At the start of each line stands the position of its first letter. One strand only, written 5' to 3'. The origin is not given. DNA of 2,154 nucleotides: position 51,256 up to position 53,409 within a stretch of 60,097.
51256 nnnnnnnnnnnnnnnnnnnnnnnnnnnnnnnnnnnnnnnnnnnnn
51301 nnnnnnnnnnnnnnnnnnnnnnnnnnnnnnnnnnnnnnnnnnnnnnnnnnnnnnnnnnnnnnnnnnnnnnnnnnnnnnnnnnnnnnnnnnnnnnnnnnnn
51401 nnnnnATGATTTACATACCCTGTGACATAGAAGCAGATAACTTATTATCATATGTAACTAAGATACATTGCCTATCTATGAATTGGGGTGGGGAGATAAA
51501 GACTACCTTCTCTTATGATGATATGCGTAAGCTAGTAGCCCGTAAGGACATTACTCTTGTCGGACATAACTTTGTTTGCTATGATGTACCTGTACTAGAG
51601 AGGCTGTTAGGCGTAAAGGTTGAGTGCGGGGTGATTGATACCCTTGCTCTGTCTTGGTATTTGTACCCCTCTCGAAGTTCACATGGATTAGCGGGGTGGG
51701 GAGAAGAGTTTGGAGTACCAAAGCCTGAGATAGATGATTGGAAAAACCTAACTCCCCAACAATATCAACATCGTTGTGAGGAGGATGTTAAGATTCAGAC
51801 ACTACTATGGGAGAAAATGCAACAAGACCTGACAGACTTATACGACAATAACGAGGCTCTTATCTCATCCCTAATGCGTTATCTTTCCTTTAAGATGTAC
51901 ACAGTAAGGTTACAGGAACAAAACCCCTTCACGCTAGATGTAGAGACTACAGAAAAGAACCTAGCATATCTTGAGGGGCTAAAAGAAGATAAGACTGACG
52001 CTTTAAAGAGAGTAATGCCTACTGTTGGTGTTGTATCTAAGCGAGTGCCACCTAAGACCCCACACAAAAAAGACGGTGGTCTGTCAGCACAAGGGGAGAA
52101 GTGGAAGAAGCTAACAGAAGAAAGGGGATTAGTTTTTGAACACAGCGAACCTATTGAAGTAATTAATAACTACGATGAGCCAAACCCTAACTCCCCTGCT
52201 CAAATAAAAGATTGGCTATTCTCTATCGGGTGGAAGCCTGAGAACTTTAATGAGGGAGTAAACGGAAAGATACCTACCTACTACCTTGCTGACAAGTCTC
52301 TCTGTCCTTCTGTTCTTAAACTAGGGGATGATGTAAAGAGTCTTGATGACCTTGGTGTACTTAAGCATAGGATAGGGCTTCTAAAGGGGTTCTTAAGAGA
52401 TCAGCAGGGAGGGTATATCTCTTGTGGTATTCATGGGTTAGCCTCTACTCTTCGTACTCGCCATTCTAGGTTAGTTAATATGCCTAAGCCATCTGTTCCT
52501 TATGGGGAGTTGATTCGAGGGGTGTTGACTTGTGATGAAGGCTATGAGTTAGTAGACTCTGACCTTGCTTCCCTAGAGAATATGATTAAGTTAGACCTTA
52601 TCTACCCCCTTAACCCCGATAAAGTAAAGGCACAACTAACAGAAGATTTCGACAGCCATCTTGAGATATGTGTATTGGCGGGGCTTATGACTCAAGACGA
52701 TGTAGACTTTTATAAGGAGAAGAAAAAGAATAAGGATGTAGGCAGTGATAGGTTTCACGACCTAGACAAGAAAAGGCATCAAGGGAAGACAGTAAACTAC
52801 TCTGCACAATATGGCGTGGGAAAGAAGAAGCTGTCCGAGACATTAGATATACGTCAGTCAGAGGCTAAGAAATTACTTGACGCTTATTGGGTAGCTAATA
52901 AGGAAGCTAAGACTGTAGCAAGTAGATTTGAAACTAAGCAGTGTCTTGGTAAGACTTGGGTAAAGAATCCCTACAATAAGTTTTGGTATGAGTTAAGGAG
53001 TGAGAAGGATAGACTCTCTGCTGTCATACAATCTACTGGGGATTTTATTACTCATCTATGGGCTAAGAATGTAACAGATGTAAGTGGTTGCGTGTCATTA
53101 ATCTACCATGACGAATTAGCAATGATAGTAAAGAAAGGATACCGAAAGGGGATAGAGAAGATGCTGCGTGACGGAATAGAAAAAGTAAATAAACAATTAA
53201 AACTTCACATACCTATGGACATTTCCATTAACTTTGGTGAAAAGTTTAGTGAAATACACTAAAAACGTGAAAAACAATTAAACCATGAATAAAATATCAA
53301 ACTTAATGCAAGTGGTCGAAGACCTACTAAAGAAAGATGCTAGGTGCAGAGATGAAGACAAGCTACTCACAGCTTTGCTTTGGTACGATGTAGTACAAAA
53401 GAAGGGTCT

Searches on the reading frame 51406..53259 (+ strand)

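Call 44: search_protein_families(library=phrogs, proteins=[window:51406-53259:+], max_evalue=0.001)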
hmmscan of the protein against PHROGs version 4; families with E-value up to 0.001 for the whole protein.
window:51406-53259:+ (618 aa): 4 families
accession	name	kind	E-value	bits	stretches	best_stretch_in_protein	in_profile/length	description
phrog_17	-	DNA, RNA and nucleotide metabolism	5.9e-86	290.6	1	6-612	675-1232/1445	DNA polymerase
phrog_15971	-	DNA, RNA and nucleotide metabolism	2.6e-10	41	1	363-618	147-376/376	DNA polymerase I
phrog_403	-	DNA, RNA and nucleotide metabolism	1.2e-05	25.4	1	39-138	133-246/321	DNA polymerase exonuclease subunit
phrog_10285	-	DNA, RNA and nucleotide metabolism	0.00048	20.3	1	355-505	31-164/321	DNA polymerase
